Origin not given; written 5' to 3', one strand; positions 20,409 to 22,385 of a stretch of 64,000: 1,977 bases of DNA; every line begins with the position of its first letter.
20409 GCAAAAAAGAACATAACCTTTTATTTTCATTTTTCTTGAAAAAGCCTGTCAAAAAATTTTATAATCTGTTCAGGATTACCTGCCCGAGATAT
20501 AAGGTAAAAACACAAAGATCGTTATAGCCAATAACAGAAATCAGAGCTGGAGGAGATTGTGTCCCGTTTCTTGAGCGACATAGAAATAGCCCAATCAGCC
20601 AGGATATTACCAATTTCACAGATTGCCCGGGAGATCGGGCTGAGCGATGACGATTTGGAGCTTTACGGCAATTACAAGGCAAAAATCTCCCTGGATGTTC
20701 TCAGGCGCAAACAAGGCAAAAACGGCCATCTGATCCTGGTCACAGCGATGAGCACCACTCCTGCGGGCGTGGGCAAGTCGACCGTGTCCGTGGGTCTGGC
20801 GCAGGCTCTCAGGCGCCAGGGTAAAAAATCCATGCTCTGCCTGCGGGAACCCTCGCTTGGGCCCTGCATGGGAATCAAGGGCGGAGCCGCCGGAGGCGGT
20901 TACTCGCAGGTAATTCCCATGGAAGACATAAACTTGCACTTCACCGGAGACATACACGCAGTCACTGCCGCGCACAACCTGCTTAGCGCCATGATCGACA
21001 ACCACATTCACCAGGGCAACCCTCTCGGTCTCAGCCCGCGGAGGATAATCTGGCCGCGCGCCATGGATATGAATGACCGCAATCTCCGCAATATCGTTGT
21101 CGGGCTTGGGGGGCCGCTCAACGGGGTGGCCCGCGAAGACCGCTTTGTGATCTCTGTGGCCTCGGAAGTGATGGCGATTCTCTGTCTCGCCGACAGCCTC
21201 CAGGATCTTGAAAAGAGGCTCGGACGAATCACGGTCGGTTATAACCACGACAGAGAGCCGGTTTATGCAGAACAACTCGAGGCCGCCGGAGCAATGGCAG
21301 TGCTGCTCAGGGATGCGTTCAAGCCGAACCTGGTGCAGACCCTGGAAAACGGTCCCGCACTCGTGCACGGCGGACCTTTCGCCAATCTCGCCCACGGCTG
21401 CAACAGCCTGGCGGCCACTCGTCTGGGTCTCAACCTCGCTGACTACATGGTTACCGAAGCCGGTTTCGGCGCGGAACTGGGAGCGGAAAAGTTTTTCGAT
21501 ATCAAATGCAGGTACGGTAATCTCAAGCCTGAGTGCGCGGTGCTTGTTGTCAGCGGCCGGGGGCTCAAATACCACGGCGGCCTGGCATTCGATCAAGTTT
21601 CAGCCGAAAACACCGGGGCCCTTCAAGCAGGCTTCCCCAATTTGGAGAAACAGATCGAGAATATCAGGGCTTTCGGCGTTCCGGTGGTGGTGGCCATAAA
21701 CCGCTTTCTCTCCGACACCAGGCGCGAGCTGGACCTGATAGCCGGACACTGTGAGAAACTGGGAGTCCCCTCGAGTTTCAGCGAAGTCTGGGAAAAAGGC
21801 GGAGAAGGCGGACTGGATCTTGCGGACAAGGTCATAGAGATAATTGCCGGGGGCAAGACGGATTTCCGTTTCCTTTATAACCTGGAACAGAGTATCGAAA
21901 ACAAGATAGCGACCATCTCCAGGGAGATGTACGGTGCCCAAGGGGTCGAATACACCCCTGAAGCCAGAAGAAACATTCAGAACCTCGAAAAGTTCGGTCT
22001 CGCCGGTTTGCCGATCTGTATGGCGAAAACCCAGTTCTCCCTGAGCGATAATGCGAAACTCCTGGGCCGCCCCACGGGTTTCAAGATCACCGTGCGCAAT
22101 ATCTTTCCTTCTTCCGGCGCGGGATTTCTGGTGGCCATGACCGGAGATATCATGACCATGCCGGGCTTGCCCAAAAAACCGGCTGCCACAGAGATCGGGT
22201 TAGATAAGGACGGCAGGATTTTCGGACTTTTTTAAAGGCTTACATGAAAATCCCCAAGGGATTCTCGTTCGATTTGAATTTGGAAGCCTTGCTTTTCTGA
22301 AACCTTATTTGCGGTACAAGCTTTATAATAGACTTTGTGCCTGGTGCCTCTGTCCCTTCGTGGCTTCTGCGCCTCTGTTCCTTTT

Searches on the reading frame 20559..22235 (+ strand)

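Call 56: search_protein_families(library=pfam, proteins=[window:20559-22235:+], max_evalue=0.00001)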
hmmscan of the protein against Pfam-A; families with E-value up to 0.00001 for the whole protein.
window:20559-22235:+ (558 aa): 1 family
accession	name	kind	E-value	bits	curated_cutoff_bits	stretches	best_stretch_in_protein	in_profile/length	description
PF01268.25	FTHFS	-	5.6e-258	857.2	27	1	6-558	2-556/556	Formate--tetrahydrofolate ligase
